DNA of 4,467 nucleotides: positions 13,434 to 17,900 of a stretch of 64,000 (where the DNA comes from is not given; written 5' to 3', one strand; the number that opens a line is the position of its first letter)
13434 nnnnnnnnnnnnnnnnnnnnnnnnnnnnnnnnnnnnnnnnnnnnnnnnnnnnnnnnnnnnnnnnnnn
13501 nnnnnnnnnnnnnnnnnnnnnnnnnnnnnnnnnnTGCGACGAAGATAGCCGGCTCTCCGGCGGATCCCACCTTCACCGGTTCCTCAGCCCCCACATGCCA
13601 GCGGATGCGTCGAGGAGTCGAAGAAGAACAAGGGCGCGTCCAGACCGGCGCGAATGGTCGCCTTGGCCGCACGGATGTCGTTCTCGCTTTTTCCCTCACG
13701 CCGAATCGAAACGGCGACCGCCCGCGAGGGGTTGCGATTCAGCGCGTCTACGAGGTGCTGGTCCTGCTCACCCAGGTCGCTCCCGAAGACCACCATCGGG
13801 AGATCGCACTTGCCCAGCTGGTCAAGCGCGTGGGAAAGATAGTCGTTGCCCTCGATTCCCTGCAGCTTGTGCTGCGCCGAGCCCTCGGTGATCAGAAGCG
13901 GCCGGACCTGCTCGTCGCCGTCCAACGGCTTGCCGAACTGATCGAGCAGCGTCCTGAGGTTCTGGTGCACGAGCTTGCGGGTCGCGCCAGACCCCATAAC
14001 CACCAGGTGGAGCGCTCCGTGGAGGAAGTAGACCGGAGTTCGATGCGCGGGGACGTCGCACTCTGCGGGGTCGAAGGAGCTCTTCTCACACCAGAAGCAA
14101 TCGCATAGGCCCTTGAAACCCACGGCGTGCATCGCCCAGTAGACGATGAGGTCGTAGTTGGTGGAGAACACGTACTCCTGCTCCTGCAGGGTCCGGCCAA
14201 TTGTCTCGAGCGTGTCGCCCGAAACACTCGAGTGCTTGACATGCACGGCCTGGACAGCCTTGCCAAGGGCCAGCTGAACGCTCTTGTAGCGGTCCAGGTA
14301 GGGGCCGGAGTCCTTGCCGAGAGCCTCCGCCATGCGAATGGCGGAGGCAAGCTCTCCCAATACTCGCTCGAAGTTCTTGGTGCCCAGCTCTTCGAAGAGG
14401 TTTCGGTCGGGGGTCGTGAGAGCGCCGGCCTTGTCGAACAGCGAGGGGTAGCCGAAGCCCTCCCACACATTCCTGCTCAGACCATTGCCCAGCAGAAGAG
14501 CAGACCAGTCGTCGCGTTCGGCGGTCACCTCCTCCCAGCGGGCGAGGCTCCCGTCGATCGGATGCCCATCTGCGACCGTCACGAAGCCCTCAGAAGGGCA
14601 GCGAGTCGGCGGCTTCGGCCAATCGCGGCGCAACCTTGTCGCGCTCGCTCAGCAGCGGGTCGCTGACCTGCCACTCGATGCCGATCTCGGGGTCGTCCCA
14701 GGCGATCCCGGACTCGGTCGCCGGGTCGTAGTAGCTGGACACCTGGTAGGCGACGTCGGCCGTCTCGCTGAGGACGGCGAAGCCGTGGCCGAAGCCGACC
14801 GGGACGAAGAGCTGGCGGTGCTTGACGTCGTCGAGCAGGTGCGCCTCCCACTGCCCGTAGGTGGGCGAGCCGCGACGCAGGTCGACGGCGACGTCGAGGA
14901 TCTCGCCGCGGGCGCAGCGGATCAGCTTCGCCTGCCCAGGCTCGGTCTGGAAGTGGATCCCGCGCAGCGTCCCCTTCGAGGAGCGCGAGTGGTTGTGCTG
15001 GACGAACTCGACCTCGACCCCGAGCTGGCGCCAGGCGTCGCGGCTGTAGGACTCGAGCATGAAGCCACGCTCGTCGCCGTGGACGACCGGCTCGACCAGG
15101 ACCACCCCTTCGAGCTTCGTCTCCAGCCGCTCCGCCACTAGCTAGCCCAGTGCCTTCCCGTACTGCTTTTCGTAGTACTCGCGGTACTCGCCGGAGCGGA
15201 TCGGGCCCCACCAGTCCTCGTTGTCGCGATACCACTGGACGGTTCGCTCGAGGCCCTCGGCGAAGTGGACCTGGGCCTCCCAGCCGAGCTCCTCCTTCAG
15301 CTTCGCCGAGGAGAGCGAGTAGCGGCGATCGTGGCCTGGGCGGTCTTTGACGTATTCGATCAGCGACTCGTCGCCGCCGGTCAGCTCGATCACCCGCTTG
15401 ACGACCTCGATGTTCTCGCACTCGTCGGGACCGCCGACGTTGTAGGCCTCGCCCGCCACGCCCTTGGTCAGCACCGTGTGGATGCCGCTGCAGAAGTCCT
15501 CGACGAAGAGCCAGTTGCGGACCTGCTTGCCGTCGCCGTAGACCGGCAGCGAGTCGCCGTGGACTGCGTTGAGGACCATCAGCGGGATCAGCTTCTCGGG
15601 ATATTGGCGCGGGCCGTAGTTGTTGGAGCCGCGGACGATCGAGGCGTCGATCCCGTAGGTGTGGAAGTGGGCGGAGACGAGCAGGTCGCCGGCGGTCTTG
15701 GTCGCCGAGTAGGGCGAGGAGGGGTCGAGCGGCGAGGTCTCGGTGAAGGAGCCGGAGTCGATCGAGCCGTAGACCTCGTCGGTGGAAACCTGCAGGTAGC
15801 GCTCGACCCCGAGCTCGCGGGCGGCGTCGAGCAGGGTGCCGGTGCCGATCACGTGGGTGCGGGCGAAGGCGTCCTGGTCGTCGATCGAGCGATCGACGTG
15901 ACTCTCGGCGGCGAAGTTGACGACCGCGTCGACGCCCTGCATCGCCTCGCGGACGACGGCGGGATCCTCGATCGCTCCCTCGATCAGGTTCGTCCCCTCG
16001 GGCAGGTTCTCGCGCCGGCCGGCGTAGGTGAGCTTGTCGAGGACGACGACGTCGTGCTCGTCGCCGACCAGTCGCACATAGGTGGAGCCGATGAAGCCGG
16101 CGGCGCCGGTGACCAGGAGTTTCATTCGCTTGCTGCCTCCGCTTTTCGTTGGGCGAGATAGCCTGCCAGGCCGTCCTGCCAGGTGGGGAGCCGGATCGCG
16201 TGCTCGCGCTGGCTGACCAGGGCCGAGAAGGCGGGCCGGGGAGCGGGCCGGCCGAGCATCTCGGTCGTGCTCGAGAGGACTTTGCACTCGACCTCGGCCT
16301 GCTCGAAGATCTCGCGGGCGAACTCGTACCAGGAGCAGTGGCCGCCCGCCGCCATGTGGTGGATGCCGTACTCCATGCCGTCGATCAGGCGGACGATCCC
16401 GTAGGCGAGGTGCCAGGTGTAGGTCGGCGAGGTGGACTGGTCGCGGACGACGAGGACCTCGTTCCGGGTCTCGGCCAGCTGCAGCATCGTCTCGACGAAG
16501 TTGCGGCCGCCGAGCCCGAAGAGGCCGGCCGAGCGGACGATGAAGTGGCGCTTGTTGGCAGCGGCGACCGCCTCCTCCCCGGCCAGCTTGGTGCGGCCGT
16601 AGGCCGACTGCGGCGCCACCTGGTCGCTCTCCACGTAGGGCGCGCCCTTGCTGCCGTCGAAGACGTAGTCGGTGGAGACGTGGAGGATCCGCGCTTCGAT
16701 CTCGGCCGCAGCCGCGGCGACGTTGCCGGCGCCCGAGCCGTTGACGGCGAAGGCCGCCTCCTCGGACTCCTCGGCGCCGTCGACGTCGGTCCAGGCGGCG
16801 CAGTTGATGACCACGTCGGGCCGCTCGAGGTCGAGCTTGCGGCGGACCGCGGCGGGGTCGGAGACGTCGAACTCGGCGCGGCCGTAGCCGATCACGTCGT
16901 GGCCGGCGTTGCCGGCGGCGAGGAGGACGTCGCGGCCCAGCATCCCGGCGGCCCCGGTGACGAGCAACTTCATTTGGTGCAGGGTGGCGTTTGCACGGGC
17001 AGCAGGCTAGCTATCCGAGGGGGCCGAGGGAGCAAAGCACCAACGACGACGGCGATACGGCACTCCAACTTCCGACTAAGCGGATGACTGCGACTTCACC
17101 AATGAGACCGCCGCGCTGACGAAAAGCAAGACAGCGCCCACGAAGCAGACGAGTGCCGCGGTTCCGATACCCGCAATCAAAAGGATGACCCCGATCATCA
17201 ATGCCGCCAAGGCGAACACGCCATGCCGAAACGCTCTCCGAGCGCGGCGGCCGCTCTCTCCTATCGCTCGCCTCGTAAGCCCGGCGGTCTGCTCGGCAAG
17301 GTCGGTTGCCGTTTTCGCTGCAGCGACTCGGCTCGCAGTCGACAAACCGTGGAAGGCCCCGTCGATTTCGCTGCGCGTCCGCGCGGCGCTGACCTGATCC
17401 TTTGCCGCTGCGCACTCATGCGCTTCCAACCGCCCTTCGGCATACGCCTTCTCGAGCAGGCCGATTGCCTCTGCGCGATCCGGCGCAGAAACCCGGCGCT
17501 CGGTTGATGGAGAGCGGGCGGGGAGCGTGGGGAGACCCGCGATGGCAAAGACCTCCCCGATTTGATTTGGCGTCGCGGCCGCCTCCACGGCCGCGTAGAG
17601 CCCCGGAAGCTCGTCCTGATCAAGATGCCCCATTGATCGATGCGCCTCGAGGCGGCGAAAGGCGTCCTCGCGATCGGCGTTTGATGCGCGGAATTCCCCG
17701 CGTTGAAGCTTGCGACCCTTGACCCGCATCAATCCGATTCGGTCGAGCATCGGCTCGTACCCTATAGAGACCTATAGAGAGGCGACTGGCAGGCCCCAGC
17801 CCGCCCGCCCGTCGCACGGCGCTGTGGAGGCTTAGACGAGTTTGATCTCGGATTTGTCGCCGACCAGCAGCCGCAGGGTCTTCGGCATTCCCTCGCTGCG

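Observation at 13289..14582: SIR2-like (DUF4917-type) gene plus a DUF2188 gene appended to the rmlDBC operon in a lower-GC islet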

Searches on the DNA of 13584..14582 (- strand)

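Call 98: search_dna_similar(query=L063:4998-6026:+, collection=ecoli_genomes, mode=distant, max_rows=15, rows=spread)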
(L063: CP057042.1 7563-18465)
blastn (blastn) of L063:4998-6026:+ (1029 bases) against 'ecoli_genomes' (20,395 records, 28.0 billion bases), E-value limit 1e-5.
Records with a match: 36; places in all: 36; records where one place covers at least 80% of the query: 36.
Genomes with a match: 36 of 5426; with a place that covers at least 80% of the query: 36. Places per genome that has any: lowest 1, median 1, highest 1. On chromosomes: 36 places; on plasmids: 0.
Best place of each record, by identity: 60-80% 36.
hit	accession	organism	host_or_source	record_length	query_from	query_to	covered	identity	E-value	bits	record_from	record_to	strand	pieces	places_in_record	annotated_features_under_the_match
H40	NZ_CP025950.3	Escherichia coli strain SCEC020023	Homo sapiens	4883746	70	1010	91%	68.7%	4e-95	358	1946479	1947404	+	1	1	DUF4917 family protein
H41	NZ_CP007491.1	Escherichia coli strain ACN002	-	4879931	70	1010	91%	68.7%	4e-95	358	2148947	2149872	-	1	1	DUF4917 family protein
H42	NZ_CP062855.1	Escherichia coli O20:H12 strain Res13-Lact-PEB17-18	Sus scrofa domesticus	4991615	70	1010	91%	68.7%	4e-95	358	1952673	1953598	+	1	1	DUF4917 family protein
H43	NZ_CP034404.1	Escherichia coli strain CRE10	Homosapiens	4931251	70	1010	91%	68.7%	4e-95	358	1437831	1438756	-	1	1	DUF4917 family protein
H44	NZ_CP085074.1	Escherichia coli strain P21_SE1_04.20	Homo sapiens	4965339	70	1010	91%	68.7%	4e-95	358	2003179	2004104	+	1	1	DUF4917 family protein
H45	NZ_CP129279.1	Escherichia coli strain GZM7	Chicken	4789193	70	1010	91%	68.7%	4e-95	358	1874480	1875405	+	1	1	DUF4917 family protein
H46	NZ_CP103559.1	Escherichia coli strain 3059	Homo sapiens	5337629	70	1010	91%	68.7%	4e-95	358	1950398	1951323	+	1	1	DUF4917 family protein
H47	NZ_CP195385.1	Escherichia coli strain 23AR0922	Homo sapiens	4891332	70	1010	91%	68.7%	4e-95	358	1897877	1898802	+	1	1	DUF4917 family protein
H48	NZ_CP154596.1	Escherichia coli strain SEV4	pig carcass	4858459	70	1010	91%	68.7%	4e-95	358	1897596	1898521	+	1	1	DUF4917 family protein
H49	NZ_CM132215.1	Escherichia coli strain L16-131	lake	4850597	70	1010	91%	68.7%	4e-95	358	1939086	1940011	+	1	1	DUF4917 family protein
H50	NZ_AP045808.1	Escherichia coli strain 23CRST036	Homo sapiens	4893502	70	1010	91%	68.7%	4e-95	358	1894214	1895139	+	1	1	DUF4917 family protein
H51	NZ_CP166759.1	Escherichia coli strain CRE389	Homo sapiens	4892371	70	1010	89%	69.8%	5e-49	392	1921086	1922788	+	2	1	IS1-like element IS1A family transposase | DUF4917 family protein (x2)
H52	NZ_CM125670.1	Escherichia coli strain 2022S01-140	Homo sapiens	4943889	70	1010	89%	69.8%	5e-49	392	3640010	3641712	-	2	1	IS1-like element IS1A family transposase | DUF4917 family protein (x2)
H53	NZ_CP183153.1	Escherichia coli strain 572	Homo sapiens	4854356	70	1010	89%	69.8%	5e-49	392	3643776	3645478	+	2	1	IS1-like element IS1A family transposase | DUF4917 family protein (x2)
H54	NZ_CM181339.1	Escherichia coli strain ECKH-505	Homo sapiens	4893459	70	1010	89%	69.8%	5e-49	392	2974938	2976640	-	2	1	IS1-like element IS1A family transposase | DUF4917 family protein (x2)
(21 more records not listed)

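Call 99: get_annotated_region(hit=H40, flank=7000)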
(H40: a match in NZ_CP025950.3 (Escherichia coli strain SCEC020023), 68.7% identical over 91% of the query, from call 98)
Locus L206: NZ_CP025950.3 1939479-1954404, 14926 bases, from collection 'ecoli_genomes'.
description: Escherichia coli strain SCEC020023 chromosome, complete genome
organism: Escherichia coli strain SCEC020023 (NCBI taxid 562)
replicon: chromosome; assembly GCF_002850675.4
host: Homo sapiens; source: -; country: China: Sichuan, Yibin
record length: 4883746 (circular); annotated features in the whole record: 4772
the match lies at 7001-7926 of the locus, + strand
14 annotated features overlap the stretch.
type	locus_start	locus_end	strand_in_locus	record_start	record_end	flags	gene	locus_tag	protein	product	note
CDS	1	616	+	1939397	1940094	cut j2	-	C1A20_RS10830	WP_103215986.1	IS1-like element IS1A family transposase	programmed frameshift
CDS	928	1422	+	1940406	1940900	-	-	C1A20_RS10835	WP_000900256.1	hypothetical protein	-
CDS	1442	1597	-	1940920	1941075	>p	-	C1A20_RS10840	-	IS630 family transposase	internal stop; incomplete; partial in the middle of a contig; missing N-terminus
CDS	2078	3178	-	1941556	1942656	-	-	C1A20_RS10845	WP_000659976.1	reverse transcriptase domain-containing protein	-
CDS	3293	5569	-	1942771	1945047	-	-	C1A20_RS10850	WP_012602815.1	retron Eco8 family effector endonuclease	-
CDS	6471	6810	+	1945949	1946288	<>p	-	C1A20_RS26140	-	IS630 family transposase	frameshifted; internal stop; incomplete; partial in the middle of a contig; missing N-terminus and C-terminus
CDS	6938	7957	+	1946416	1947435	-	-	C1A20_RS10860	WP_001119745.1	DUF4917 family protein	-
CDS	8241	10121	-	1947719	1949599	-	-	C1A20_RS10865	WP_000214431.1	ATP-binding protein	-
CDS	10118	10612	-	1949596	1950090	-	-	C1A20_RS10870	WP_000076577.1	ABC-three component system middle component 2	-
CDS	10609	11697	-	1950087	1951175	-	-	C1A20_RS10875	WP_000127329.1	ABC-three component system protein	-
CDS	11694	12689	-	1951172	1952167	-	-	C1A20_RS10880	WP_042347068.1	restriction endonuclease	-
CDS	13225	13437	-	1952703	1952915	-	-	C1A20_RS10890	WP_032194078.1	JAB domain-containing protein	-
CDS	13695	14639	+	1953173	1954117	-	-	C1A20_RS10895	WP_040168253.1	ArdC family protein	-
CDS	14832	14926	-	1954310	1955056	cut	mobC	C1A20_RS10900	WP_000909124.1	MobC family replication-relaxation protein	-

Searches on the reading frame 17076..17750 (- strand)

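Call 78: search_protein_families(library=pfam, proteins=[window:17076-17750:-], max_evalue=0.01)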
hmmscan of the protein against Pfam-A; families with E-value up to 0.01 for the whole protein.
window:17076-17750:- (224 aa): 2 families
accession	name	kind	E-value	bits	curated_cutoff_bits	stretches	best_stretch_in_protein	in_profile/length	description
PF08044.16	DUF1707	-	3.6e-20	72.2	27.6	2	86-136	2-52/53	DUF1707 SHOCT-like domain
PF11239.13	DUF3040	-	0.00023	21.8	24.7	1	151-213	18-82/84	Protein of unknown function (DUF3040)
